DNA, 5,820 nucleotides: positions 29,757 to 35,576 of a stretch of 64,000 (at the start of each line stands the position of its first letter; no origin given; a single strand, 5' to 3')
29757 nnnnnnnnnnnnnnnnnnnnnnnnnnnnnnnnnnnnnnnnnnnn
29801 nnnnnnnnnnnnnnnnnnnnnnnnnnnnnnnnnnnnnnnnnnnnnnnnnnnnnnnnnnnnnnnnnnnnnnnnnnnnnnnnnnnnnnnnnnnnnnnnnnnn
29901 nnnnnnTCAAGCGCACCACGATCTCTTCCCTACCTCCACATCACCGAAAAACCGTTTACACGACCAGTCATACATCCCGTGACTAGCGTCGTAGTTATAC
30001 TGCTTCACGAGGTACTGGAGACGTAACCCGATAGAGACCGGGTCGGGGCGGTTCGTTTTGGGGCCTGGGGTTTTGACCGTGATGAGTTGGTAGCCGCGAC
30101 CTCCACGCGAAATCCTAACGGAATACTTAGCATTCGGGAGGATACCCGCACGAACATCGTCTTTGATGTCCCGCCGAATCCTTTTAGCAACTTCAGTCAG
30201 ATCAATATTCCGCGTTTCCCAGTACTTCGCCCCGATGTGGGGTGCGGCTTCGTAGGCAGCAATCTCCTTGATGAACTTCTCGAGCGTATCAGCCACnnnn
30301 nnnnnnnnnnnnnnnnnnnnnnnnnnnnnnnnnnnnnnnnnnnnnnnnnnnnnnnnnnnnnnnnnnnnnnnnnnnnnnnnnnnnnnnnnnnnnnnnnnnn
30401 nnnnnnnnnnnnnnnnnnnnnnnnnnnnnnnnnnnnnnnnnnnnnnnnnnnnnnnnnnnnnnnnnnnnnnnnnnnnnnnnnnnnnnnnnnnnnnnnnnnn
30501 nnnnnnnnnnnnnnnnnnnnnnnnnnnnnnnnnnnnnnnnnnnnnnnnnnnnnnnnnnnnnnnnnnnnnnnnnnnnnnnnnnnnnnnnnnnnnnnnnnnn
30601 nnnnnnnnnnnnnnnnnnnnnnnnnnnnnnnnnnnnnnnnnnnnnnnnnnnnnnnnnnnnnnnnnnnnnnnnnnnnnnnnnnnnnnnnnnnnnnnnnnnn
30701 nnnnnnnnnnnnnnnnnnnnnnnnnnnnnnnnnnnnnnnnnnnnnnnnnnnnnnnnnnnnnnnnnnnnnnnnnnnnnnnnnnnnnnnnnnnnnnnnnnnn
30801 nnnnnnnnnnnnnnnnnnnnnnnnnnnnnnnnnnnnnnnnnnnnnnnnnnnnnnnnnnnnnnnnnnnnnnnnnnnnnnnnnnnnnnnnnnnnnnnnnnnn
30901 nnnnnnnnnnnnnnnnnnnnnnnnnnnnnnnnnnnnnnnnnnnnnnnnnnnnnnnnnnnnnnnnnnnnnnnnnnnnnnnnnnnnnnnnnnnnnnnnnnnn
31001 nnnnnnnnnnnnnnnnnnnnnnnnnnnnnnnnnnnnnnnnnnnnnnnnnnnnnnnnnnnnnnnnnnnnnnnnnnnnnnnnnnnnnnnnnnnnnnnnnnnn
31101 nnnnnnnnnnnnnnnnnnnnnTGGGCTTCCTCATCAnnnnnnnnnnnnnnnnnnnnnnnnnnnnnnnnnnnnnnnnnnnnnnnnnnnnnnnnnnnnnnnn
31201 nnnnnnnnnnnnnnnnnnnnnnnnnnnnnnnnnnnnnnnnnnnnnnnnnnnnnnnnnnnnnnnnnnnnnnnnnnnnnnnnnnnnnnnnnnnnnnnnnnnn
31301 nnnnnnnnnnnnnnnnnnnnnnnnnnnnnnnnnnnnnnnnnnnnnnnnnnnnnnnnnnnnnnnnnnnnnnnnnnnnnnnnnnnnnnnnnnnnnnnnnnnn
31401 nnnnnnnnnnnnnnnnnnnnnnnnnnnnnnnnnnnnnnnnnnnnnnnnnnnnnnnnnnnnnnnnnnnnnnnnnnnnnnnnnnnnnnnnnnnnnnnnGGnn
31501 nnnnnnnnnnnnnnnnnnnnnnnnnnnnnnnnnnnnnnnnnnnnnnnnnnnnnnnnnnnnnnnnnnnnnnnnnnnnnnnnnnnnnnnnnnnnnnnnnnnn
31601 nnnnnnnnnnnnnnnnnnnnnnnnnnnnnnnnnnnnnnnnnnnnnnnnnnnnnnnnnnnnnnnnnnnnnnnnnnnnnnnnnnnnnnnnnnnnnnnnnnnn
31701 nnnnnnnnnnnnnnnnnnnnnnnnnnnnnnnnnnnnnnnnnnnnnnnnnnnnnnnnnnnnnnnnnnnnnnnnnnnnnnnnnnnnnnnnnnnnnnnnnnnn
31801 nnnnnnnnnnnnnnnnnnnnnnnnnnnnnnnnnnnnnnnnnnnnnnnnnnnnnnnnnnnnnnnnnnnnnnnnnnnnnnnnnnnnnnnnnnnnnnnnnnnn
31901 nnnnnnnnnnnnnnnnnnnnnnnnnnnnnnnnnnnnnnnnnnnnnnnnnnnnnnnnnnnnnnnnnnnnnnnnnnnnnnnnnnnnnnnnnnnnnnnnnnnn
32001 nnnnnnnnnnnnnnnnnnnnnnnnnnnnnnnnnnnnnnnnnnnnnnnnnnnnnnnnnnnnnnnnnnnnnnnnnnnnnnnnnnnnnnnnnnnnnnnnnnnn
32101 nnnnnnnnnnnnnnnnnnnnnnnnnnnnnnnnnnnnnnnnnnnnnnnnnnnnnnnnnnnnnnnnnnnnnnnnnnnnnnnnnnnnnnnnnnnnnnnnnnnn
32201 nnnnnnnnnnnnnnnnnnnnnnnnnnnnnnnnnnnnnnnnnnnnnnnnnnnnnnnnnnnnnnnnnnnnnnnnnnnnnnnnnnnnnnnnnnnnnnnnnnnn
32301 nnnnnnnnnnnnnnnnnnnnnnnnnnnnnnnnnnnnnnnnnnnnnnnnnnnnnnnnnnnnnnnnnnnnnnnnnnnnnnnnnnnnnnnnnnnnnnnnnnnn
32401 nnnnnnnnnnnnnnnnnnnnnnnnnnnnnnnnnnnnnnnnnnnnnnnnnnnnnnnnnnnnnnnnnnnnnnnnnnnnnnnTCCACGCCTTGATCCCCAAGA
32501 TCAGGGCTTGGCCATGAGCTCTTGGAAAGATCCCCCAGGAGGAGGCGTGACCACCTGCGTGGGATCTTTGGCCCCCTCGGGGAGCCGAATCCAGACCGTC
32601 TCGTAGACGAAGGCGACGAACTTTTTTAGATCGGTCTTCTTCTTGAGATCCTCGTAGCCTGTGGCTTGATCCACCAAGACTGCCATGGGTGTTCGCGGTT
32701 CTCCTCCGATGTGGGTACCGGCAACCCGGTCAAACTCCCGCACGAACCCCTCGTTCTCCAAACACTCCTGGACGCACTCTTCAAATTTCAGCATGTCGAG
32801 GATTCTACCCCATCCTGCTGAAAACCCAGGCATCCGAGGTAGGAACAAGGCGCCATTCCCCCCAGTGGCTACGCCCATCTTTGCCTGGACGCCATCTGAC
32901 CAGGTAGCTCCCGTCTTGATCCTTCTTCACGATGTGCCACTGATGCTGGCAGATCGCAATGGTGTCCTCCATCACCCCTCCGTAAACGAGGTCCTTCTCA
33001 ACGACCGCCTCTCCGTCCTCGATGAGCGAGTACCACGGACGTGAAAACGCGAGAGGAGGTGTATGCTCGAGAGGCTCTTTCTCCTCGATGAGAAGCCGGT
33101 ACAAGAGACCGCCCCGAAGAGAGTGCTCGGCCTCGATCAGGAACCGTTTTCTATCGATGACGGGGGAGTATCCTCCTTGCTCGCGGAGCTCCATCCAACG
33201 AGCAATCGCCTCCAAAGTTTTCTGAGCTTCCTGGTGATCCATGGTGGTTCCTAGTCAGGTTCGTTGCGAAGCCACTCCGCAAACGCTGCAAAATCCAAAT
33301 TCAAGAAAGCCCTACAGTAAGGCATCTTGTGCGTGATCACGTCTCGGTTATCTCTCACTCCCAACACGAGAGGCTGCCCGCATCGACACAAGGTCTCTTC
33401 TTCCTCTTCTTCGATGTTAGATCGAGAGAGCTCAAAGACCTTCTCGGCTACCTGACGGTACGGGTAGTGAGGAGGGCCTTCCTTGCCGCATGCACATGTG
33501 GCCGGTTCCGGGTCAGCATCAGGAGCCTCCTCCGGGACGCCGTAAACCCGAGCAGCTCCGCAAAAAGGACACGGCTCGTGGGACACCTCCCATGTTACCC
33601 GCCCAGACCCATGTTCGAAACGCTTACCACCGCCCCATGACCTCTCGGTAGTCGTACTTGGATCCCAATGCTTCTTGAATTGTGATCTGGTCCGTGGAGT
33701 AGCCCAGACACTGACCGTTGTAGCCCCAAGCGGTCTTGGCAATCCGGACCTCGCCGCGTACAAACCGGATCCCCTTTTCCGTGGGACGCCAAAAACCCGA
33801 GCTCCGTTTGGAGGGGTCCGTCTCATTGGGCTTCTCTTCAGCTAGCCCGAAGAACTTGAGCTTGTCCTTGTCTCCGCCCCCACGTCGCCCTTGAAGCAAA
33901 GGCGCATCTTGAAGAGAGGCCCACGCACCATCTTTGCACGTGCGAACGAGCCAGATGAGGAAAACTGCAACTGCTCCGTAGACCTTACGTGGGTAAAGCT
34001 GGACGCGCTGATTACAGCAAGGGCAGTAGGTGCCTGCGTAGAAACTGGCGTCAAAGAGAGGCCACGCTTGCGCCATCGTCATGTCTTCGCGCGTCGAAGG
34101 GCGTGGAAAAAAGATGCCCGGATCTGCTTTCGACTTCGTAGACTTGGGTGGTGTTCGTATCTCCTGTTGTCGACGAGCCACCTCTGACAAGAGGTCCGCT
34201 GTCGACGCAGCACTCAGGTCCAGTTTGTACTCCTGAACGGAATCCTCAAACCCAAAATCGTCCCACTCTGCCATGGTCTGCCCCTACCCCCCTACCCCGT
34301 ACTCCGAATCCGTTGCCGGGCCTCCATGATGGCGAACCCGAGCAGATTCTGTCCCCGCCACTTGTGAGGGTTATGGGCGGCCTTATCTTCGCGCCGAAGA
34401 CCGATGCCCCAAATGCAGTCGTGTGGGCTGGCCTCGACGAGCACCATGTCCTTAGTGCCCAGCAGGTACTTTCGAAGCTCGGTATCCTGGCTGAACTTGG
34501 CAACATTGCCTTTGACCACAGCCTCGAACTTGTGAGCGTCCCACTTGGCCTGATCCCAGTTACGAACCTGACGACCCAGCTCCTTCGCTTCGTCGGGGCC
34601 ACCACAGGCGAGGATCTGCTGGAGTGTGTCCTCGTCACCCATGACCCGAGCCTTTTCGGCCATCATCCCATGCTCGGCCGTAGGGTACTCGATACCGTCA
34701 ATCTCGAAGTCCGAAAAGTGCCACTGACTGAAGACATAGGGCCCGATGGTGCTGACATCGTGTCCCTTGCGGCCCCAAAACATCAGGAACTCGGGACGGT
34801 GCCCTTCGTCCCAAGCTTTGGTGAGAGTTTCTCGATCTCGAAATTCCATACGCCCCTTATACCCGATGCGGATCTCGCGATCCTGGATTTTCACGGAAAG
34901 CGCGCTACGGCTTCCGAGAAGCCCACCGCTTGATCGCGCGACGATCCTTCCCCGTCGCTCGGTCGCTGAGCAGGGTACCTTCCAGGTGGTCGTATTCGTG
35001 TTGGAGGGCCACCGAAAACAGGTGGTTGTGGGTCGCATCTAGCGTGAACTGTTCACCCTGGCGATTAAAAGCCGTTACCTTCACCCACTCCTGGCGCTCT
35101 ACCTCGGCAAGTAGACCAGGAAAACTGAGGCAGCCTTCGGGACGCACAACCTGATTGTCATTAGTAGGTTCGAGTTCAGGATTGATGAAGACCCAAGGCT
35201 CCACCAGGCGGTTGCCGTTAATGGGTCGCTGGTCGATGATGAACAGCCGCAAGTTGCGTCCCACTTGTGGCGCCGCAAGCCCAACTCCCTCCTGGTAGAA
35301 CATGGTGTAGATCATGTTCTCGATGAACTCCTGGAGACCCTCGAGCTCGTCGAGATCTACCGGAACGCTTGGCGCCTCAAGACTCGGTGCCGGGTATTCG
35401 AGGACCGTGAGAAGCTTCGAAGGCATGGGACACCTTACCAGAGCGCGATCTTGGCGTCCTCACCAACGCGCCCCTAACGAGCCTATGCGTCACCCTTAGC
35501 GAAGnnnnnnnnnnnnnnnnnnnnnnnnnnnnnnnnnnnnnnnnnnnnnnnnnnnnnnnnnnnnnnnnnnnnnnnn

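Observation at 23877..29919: Phage-borne RNA end-healing cluster: RtcB and Tpt1/KptA with ClpS, DUF488, RNase HII and a sulfotransferase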

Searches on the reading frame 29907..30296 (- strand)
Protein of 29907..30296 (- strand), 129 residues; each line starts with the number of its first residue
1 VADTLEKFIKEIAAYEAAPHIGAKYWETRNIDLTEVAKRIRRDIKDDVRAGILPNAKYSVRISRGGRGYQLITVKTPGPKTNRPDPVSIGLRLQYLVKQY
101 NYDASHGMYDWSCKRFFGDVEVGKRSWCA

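Call 31: search_protein_families(library=pfam, proteins=[window:29907-30296:-], max_evalue=0.01)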
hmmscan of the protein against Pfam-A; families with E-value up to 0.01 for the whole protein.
window:29907-30296:- (129 aa): 0 families

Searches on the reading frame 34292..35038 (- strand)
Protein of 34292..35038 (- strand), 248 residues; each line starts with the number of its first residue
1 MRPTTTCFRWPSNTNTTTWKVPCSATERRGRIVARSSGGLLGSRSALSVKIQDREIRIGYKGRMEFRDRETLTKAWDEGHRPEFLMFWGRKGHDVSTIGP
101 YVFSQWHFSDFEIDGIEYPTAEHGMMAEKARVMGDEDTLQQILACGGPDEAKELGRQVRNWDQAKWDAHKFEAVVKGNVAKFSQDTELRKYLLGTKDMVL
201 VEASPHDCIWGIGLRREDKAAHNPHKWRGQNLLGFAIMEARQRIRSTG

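Call 31: search_protein_families(library=pfam, proteins=[window:34292-35038:-], max_evalue=0.01)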
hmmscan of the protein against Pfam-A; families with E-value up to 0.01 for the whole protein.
window:34292-35038:- (248 aa): 1 family
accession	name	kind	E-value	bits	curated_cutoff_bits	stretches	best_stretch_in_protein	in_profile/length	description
PF08719.17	NADAR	-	2.1e-50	171.6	35.1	1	100-245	10-163/163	NADAR domain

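Call 91: search_solved_structures(query=window:34292-34894:-, show_alignments=1)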
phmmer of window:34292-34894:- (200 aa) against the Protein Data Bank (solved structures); distinct sequences matched with E-value up to 0.001: 2.
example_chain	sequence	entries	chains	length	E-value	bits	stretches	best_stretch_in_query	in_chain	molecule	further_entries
8bau_A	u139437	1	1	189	1.4e-17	67.3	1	59-167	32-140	NADAR domain-containing protein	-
2b3w_A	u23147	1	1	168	3.7e-11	46.4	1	55-196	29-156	Hypothetical protein ybiA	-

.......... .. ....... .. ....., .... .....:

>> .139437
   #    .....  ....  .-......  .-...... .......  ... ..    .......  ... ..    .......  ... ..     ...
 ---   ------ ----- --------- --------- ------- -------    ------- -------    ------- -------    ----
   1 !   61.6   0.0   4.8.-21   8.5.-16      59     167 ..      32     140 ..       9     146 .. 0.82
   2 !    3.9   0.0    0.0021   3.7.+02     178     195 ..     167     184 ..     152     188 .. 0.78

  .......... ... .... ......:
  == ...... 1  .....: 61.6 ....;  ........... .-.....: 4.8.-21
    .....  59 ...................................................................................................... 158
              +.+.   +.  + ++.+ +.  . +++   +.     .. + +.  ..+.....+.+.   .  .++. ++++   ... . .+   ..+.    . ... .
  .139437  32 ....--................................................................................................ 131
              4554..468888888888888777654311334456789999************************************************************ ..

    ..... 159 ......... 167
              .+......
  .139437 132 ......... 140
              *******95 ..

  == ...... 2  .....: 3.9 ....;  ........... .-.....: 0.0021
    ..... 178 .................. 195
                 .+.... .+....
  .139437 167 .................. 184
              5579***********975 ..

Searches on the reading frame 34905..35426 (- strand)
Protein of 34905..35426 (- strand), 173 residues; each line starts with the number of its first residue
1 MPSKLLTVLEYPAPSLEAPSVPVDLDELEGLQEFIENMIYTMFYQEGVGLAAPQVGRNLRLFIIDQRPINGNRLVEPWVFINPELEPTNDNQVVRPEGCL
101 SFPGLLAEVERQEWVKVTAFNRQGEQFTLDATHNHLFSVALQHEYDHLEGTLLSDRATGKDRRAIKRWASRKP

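Call 31: search_protein_families(library=pfam, proteins=[window:34905-35426:-], max_evalue=0.01)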
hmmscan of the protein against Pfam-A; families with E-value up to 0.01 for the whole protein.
window:34905-35426:- (173 aa): 1 family
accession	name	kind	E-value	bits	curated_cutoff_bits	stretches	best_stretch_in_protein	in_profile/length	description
PF01327.26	Pep_deformylase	-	2.8e-41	141.1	22.8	1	7-162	3-155/156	Polypeptide deformylase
